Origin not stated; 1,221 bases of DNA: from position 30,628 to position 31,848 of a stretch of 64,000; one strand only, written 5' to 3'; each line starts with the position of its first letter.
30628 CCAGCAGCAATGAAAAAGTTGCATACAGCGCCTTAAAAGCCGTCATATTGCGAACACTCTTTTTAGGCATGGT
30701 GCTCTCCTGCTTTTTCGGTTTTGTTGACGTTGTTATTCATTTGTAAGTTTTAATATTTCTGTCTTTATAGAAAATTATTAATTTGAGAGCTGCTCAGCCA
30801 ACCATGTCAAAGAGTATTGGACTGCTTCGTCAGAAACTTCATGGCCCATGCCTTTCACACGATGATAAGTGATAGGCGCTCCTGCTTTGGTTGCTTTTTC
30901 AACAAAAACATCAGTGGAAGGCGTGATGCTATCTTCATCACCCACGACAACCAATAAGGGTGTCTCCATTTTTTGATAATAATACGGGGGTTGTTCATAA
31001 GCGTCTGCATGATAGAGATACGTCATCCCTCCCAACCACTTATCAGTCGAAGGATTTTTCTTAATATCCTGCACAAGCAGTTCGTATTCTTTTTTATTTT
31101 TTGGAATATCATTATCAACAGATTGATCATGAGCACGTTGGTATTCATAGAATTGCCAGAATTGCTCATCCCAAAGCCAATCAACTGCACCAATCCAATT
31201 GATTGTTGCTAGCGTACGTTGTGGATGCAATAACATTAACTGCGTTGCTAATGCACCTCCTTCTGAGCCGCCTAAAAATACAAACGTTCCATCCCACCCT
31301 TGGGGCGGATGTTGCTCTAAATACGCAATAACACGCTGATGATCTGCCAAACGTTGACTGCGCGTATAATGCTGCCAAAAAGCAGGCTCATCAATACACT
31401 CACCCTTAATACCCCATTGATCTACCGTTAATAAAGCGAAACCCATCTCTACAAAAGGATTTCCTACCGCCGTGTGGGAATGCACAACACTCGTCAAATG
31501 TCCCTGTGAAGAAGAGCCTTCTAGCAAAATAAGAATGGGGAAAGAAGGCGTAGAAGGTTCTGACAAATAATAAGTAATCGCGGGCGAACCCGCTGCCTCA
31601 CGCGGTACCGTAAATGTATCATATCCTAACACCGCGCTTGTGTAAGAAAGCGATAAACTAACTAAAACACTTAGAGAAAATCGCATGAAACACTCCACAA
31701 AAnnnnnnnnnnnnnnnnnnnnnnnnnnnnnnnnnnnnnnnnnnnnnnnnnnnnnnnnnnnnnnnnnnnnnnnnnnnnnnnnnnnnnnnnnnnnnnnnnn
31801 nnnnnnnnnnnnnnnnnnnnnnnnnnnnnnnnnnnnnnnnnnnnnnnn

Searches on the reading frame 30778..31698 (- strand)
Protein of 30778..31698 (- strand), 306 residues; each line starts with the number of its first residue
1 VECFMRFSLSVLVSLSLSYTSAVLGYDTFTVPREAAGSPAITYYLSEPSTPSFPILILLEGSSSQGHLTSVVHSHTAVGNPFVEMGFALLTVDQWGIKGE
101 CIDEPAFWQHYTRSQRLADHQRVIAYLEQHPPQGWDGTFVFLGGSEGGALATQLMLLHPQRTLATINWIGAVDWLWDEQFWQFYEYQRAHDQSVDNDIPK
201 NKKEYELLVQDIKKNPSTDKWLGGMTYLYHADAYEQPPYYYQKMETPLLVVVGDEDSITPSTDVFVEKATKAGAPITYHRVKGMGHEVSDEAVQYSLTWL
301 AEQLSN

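Call 4: search_protein_families(library=ncbifam, proteins=[window:30778-31698:-], max_evalue=0.01)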
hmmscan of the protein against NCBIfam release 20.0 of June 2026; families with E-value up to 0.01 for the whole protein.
window:30778-31698:- (306 aa): 4 families
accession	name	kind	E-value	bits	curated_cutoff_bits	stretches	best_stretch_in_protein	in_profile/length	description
TIGR01738.1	bioH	equivalog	0.0002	21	206.95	0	210-263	155-206/245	pimeloyl-ACP methyl ester esterase BioH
NF051488.1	bifunc_PcaDC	exception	0.00081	18.6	390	0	242-302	190-248/375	bifunctional 3-oxoadipate enol-lactonase/4-carboxymuconolactone decarboxylase PcaDC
TIGR03056.1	bchO_mg_che_rel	equivalog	0.002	17.2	172.55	0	242-293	217-266/278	alpha/beta fold hydrolase BchO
TIGR02427.1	protocat_pcaD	equivalog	0.0027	17.1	255.85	0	242-286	190-232/251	3-oxoadipate enol-lactonase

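Call 5: search_protein_families(library=pfam, proteins=[window:30778-31698:-], max_evalue=0.01)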
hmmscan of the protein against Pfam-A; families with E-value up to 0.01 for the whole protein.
window:30778-31698:- (306 aa): 6 families
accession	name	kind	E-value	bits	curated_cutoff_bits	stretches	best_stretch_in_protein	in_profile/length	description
PF12146.15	Hydrolase_4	-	2.4e-07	30.7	27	1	78-291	23-237/239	Serine aminopeptidase, S33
PF07859.19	Abhydrolase_3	-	3.7e-06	27.3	25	1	119-288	51-208/210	alpha/beta hydrolase fold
PF00326.27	Peptidase_S9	-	5.2e-06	26.5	22.6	0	216-295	111-196/213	Prolyl oligopeptidase family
PF05577.18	Peptidase_S28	-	5.2e-05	22.7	25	1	110-197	86-168/434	Serine carboxypeptidase S28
PF20434.5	BD-FAE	-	8.9e-05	22.5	26.8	1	44-261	4-205/215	BD-FAE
PF00561.26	Abhydrolase_1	-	0.0013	18.9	25.8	1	116-289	51-241/245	alpha/beta hydrolase fold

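Call 20: search_solved_structures(query=window:30778-31698:-, max_evalue=1, show_alignments=2)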
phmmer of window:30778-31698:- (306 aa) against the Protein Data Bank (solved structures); distinct sequences matched with E-value up to 1: 18.
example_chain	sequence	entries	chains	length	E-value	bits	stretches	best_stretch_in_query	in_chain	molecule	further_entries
6nkf_A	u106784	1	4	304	0.0019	20.4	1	211-288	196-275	Lip_vut4, C3L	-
8qd7_A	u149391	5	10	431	0.0024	20.2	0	242-302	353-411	Yellowish-green 1-like protein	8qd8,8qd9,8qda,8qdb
4f0j_A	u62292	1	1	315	0.0042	19.3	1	83-187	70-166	Probable hydrolytic enzyme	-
4ftw_A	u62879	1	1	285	0.0056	18.9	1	244-304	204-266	Phospholipase/Carboxylesterase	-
4fhz_A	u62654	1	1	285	0.0056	18.9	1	244-304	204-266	Phospholipase/Carboxylesterase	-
6avw_A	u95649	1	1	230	0.029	16.6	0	245-304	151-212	Carboxylesterase SOBER1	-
6avv_A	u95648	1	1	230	0.03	16.5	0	245-304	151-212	Carboxylesterase SOBER1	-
6avx_A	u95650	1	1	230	0.03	16.5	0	245-304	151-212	Carboxylesterase SOBER1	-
5egn_A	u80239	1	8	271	0.11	14.7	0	139-165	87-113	Esterase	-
3gx0_A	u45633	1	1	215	0.14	14.4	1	115-228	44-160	GST-like protein yfcG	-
5frd_A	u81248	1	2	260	0.15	14.3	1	97-261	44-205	CARBOXYLESTERASE (EST-2)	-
4jlx_A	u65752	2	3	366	0.47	12.6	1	29-65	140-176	Uncharacterized protein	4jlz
4kb6_A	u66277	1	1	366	0.47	12.6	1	29-65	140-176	Uncharacterized protein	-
5hfk_A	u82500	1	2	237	0.55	12.4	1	119-228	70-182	Disulfide-bond oxidoreductase YfcG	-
3n2z_B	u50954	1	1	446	0.6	12.3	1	111-166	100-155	Lysosomal Pro-X carboxypeptidase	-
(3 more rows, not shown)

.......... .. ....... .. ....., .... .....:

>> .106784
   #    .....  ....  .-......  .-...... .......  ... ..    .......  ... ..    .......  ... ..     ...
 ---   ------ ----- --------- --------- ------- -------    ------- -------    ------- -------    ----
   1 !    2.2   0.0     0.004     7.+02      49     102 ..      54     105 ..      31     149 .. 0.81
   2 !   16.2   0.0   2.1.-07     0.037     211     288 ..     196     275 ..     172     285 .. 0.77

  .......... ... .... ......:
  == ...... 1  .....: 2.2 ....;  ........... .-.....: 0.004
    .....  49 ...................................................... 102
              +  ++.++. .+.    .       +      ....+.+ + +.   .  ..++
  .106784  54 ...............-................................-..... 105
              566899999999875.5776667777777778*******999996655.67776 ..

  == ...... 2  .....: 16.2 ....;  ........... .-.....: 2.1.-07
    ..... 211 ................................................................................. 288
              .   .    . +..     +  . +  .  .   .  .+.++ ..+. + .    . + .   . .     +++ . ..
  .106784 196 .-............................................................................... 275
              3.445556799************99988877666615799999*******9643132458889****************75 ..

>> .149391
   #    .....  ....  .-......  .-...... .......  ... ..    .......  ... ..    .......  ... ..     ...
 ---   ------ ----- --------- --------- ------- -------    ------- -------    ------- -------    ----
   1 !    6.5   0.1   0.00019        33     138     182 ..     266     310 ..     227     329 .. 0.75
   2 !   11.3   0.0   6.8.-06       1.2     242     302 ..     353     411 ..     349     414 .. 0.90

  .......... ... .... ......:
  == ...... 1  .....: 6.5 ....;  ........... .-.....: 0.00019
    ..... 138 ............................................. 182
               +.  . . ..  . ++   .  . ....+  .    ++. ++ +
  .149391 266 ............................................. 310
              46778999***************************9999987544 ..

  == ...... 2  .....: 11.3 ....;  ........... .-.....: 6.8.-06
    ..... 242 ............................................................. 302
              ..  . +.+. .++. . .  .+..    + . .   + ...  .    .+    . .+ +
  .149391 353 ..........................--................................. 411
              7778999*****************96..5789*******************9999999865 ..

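Call 21: find_homologous_proteins(query=window:30778-31698:-, max_evalue=0.001)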
Query window:30778-31698:- (306 aa): 27 proteins with E <= 0.001 among 1795 candidates.
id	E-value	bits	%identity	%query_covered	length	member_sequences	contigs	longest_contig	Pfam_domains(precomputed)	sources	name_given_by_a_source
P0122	1.8e-205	699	100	99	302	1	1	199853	PF00326.28,PF07859.20,PF12146.16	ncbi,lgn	-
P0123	2.1e-141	489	70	95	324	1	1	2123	PF00326.28,PF07859.20,PF12146.16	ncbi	-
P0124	2.1e-118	413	61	98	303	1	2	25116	PF00326.28,PF12146.16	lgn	-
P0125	1.9e-104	367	64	80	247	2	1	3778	PF00326.28,PF07859.20,PF12146.16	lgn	-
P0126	1.6e-83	298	48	94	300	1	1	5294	-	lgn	-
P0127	2.0e-83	298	51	90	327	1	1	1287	-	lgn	-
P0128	2.2e-81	291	49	90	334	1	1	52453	PF12146.16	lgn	-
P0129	5.0e-77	277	47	91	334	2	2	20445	PF00326.28,PF07859.20,PF12697.14,PF12146.16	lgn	-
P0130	5.9e-77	277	45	95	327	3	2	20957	-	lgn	-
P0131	2.2e-76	275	43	99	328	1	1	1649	-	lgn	-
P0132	2.4e-76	275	46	91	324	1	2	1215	-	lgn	-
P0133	9.9e-76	273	48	91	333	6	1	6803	-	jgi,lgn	-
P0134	2.1e-75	272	43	99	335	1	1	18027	-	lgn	-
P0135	4.8e-75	271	44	98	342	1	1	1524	-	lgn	-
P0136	3.3e-74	268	44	99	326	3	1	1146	-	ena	-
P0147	3.0e-60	222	43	91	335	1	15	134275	PF12146.16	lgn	-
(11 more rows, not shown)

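Call 22: find_encoding_contigs(protein=P0124, flank=10000, max_places=3)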
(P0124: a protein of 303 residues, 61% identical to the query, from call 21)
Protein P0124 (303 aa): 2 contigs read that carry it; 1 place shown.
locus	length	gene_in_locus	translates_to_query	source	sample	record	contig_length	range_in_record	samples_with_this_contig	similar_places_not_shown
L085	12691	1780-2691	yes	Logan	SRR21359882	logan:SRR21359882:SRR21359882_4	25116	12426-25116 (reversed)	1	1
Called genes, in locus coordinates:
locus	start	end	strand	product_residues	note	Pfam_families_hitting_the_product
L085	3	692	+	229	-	?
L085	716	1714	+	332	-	-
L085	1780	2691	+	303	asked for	PF00326:Peptidase_S9 (faint), PF12146:Hydrolase_4 (faint)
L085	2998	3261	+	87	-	PF07927:HicA_toxin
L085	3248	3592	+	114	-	PF05534:HicB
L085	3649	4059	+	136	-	PF04828:GFA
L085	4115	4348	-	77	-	-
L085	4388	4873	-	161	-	PF00583:Acetyltransf_1, PF13508:Acetyltransf_7 (weak)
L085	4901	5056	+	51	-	-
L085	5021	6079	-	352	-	PF17761:DUF1016_N, PF06250:YhcG_C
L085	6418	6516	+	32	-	-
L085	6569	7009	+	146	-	PF27765:UCP032817-like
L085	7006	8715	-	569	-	PF03266:NTPase_1 (faint), PF05970:PIF1, PF13245:AAA_19, PF13401:AAA_22, PF13604:AAA_30, PF21530:Pif1_2B_dom, PF14493:HTH_40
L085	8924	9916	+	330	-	-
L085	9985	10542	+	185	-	PF00578:AhpC-TSA, PF08534:Redoxin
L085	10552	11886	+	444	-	PF04229:GrpB, PF13527:Acetyltransf_9 (weak)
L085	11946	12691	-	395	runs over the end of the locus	PF00890:FAD_binding_2, PF01266:DAO (weak), PF01494:FAD_binding_3 (weak), PF03486:HI0933_like, PF07992:Pyr_redox_2, PF12831:FAD_oxidored, PF13450:NAD_binding_8 (weak), PF22780:HI0933_like_1st, +2 more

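Call 23: find_encoding_contigs(protein=P0128, flank=10000, max_places=2)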
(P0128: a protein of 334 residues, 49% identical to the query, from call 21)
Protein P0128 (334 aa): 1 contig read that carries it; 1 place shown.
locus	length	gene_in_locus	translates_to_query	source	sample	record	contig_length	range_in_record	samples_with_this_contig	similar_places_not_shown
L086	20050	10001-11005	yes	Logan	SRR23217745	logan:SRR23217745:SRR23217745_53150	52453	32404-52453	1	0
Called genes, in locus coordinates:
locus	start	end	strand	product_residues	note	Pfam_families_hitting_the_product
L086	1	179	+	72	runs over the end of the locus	PF00831:Ribosomal_L29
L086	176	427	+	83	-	PF00366:Ribosomal_S17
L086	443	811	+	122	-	PF00238:Ribosomal_L14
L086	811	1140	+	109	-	PF00467:KOW (weak), PF17136:ribosomal_L24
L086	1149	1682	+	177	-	PF00281:Ribosomal_L5, PF00673:Ribosomal_L5_C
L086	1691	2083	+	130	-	PF00410:Ribosomal_S8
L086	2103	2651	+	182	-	PF00347:Ribosomal_L6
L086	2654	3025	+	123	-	PF00861:Ribosomal_L18p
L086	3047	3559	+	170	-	PF00333:Ribosomal_S5, PF03719:Ribosomal_S5_C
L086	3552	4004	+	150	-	PF00828:Ribosomal_L27A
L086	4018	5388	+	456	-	PF00344:SecY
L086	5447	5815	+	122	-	PF00416:Ribosomal_S13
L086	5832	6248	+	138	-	PF00411:Ribosomal_S11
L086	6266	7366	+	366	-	PF01193:RNA_pol_L, PF01000:RNA_pol_A_bac, PF03118:RNA_pol_A_CTD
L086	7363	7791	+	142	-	PF01196:Ribosomal_L17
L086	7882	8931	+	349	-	PF00044:Gp_dh_N, PF02800:Gp_dh_C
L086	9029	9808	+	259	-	PF28261:CT_504-like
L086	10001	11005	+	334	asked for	PF12146:Hydrolase_4 (weak)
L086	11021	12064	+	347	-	PF01212:Beta_elim_lyase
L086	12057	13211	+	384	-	-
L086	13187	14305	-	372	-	PF05686:Glyco_transf_90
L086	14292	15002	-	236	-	-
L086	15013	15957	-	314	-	PF01755:Glyco_transf_25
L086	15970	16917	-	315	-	PF01755:Glyco_transf_25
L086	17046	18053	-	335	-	-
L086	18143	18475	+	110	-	-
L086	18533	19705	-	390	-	PF00226:DnaJ, PF01556:DnaJ_C, PF00684:DnaJ_CXXCXGXG, PF27439:DnaJ_C_2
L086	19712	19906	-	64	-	PF01165:Ribosomal_S21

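Call 24: find_encoding_contigs(protein=P0147, flank=10000, max_places=2)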
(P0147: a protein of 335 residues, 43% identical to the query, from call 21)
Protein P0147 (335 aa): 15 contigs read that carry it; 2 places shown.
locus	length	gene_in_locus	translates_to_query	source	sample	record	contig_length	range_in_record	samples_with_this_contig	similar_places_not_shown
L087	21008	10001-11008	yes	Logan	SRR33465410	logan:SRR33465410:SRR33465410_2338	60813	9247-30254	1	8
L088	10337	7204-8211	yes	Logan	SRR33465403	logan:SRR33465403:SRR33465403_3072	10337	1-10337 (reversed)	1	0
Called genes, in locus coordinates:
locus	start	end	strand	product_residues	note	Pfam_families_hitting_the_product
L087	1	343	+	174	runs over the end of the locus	-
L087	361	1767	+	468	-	-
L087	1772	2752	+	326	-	-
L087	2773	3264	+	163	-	-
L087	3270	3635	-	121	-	PF00825:Ribonuclease_P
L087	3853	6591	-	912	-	PF01553:Acyltransferase, PF00501:AMP-binding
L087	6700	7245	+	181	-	PF01227:GTP_cyclohydroI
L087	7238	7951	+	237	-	PF00106:adh_short, PF13561:adh_short_C2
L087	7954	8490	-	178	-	PF02632:BioY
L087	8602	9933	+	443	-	PF12706:Lactamase_B_2 (weak)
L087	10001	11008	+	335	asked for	PF12146:Hydrolase_4 (weak)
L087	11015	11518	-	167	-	PF01987:AIM24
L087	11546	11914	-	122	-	PF01987:AIM24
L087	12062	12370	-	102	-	-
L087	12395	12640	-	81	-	-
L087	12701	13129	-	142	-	PF00293:NUDIX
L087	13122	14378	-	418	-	PF00109:ketoacyl-synt, PF00108:Thiolase_N (faint), PF02801:Ketoacyl-synt_C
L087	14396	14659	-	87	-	PF01253:SUI1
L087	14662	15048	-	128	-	PF02410:RsfS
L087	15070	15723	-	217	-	PF01467:CTP_transf_like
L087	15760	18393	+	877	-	PF01182:Glucosamine_iso (weak), PF02585:PIG-L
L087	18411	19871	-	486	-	-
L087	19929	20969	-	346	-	PF01745:IPT, PF01715:IPPT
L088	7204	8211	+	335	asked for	PF12146:Hydrolase_4 (weak)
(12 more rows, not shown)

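Call 25: search_protein_families(library=pfam, proteins=[L085:3-692:+, L085:716-1714:+, L086:9029-9808:+, L087:8602-9933:+], max_evalue=0.01)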
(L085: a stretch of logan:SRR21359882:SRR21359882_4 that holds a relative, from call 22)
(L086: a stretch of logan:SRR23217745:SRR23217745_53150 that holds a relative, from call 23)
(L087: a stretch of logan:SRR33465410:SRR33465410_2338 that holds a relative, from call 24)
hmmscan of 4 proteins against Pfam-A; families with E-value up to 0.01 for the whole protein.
L085:3-692:+ (229 aa): 1 family
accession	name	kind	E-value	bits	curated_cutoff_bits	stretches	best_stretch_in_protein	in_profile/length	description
PF07786.18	HGSNAT_cat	-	0.0024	17.9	22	1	33-71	154-193/222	Heparan-alpha-glucosaminide N-acetyltransferase, catalytic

L085:716-1714:+ (332 aa): 0 families

L086:9029-9808:+ (259 aa): 0 families

L087:8602-9933:+ (443 aa): 2 families
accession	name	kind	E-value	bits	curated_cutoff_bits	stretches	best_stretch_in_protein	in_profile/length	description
PF12706.13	Lactamase_B_2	-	2e-06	28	27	1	18-118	1-99/200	Beta-lactamase superfamily domain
PF13483.12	Lactamase_B_3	-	3.5e-05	24.3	24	1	2-76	1-58/160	Beta-lactamase superfamily domain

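Call 37: predict_structure(alignment_id=A2)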
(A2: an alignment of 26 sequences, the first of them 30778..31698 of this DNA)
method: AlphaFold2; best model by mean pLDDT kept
length: 306 residues; sequences in the alignment: 26
mean_pLDDT: 90.9   pTM: 0.87
mean pLDDT of the five models: 90.9, 89.9, 89.7, 88.9, 87.6
residues with pLDDT >= 90: 262; 70-90: 18; 50-70: 5; < 50: 21
segments of 3 or more residues with pLDDT < 50: 1-8, 10-12, 14-23
pLDDT, mean of each block of 10 residues (from residue 1): 42 45 73 95 95 97 91 76 94 94 96 97 98 98 96 98 97 94 94 94 98 98 96 94 98 95 98 98 94 96 93
secondary structure, 60 per line:
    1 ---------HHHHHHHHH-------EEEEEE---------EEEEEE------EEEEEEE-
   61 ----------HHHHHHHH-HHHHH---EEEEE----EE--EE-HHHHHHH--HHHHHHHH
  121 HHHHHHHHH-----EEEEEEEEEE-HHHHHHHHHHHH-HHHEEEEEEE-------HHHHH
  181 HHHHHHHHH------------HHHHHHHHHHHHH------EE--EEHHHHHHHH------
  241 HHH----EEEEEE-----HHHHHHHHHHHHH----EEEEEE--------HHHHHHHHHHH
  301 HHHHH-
elements in order: H10-18 E26-31 E41-46 E53-59 H71-78 H80-84 E88-92 H104-110 H113-129 E135-144 H146-157 E162-168 H176-189 H202-214 H227-234 E248-253 H259-271 E276-281 H290-305

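Call 41: fold_search(model_id=the predicted structure, library=pdb)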
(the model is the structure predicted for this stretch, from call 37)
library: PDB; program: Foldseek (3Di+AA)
matches with E <= 10: 1924; with E <= 0.001: 1785
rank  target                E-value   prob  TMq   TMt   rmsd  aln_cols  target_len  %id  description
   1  3pfb_A                2.7e-14  1.00  0.60  0.71   5.6       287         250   18  Crystal structure of the Lactobacillus johnsonii cinnamoyl esterase LJ0536 S106A mutant in complex with ethylferulate (released 2011-08-31)
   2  3pf8_A                7.6e-14  1.00  0.59  0.71   5.8       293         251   17  Crystal structure of the Lactobacillus johnsonii cinnamoyl esterase LJ0536 (released 2011-08-31)
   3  3pf9                  1.1e-13  1.00  0.59  0.71   5.7       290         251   18  Crystal structure of the Lactobacillus johnsonii cinnamoyl esterase LJ0536 S106A mutant (released 2011-08-31)
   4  7xrh_A                1.2e-13  1.00  0.57  0.70   5.9       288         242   17  Feruloyl esterase from Lactobacillus acidophilus (released 2023-05-17)
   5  8skm_A                1.3e-13  1.00  0.58  0.68   6.2       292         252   16  Wild type chlorogenic acid esterase from Lactobacillus helveticus (released 2024-03-27)
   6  7xrh_B                2.6e-13  1.00  0.57  0.75   4.8       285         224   16  Feruloyl esterase from Lactobacillus acidophilus (released 2023-05-17)
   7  1jkm_B                3.3e-13  1.00  0.50  0.43  12.6       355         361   15  BREFELDIN A ESTERASE, A BACTERIAL HOMOLOGUE OF HUMAN HORMONE SENSITIVE LIPASE (released 1999-02-16)
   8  7xri_A                4.0e-13  1.00  0.60  0.70   5.5       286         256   17  Feruloyl esterase mutant -S106A (released 2023-05-17)
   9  5yp1_D                4.0e-13  1.00  0.56  0.27   8.2       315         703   15  Crystal structure of dipeptidyl peptidase IV (DPP IV) from Pseudoxanthomonas mexicana WO24 (released 2018-02-21)
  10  4q1v_A                6.6e-13  1.00  0.59  0.28   5.6       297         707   17  Crystal structure of a putative dipeptidyl aminopeptidase IV (BACOVA_01349) from Bacteroides ovatus ATCC 8483 at 2.48  (released 2014-05-07)
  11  7xri_D                7.0e-13  1.00  0.59  0.72   5.2       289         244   18  Feruloyl esterase mutant -S106A (released 2023-05-17)
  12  1jkm_A                8.4e-13  1.00  0.57  0.50  11.9       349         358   15  BREFELDIN A ESTERASE, A BACTERIAL HOMOLOGUE OF HUMAN HORMONE SENSITIVE LIPASE (released 1999-02-16)
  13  8slj_A                1.1e-12  1.00  0.57  0.67   6.1       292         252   16  K164A mutant of a chlorogenic acid esterase from Lactobacillus helveticus (released 2024-03-27)
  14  2ecf                  1.6e-12  1.00  0.57  0.28   7.6       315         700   17  Crystal Structure of Dipeptidyl Aminopeptidase IV from Stenotrophomonas maltophilia (released 2008-02-26)
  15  2eep                  2.0e-12  1.00  0.57  0.29   5.8       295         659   18  Prolyl Tripeptidyl Aminopeptidase Complexed with an Inhibitor (released 2008-02-19)
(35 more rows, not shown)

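Call 55: find_encoding_contigs(protein=P0123, flank=3000, max_places=2)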
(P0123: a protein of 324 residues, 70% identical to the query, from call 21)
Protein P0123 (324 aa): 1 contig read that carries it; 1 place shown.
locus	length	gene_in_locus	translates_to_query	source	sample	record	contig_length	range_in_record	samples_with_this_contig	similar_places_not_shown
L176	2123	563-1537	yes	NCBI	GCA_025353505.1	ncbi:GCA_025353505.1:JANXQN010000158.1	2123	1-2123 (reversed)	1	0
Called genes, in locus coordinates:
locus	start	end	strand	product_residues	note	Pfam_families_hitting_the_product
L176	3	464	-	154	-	?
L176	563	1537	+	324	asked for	PF12146:Hydrolase_4 (faint), PF00326:Peptidase_S9 (faint), PF07859:Abhydrolase_3 (weak)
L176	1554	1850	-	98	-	-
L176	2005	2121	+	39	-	?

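Call 79: search_solved_structures(query=A2, max_evalue=0.01, show_alignments=1)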
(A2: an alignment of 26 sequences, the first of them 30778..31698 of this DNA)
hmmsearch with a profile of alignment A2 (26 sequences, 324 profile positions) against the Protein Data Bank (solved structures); distinct sequences matched with E-value up to 0.01: 4.
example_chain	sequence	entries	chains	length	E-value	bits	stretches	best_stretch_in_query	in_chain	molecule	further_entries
3n2z_B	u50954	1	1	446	0.00071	21.8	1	102-179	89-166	Lysosomal Pro-X carboxypeptidase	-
7qjn_A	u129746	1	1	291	0.0021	20.3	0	100-170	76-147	Dienelactone hydrolase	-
5l8s_A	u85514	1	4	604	0.0044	19.2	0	255-308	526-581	Amino acyl peptidase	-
3wyd_A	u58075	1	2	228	0.0049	19.1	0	259-318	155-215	LC-Est1C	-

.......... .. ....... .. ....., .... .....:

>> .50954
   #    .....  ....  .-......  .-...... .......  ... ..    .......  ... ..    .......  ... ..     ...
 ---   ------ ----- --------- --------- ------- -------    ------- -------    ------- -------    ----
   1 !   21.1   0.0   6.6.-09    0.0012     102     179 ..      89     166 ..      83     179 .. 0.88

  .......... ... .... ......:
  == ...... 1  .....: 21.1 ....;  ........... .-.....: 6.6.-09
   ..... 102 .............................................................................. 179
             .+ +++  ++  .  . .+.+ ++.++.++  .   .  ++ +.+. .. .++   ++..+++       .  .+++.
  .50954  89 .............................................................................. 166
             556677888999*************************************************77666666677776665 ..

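Call 80: search_protein_families(library=pfam, alignment_id=A2, max_evalue=0.01)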
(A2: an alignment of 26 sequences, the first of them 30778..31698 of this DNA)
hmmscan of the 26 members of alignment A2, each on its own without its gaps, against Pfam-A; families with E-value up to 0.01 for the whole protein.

A. member 1, window:30778-31698:- (306 aa): 6 families
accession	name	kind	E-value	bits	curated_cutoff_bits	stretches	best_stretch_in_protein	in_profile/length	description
PF12146.15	Hydrolase_4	-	2.4e-07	30.7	27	1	78-291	23-237/239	Serine aminopeptidase, S33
PF07859.19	Abhydrolase_3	-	3.7e-06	27.3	25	1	119-288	51-208/210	alpha/beta hydrolase fold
PF00326.27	Peptidase_S9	-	5.2e-06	26.5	22.6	0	216-295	111-196/213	Prolyl oligopeptidase family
PF05577.18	Peptidase_S28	-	5.2e-05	22.7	25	1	110-197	86-168/434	Serine carboxypeptidase S28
PF20434.5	BD-FAE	-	8.9e-05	22.5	26.8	1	44-261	4-205/215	BD-FAE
PF00561.26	Abhydrolase_1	-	0.0013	18.9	25.8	1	116-289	51-241/245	alpha/beta hydrolase fold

B. families by the number of members that match (of 26 scanned): 10 families
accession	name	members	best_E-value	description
PF00326.27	Peptidase_S9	20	1.9e-07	Prolyl oligopeptidase family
PF12146.15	Hydrolase_4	16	8.6e-12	Serine aminopeptidase, S33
PF07859.19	Abhydrolase_3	16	1.1e-07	alpha/beta hydrolase fold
PF05577.18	Peptidase_S28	6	5.2e-05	Serine carboxypeptidase S28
PF12697.13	Abhydrolase_6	5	2.2e-08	Alpha/beta hydrolase family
PF08840.17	BAAT_C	4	0.0011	BAAT / Acyl-CoA thioester hydrolase C terminal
PF00561.26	Abhydrolase_1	3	0.00018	alpha/beta hydrolase fold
PF20434.5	BD-FAE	2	8.9e-05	BD-FAE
PF01738.24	DLH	1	0.0077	Dienelactone hydrolase family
PF02129.25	Peptidase_S15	1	0.0093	X-Pro dipeptidyl-peptidase (S15 family)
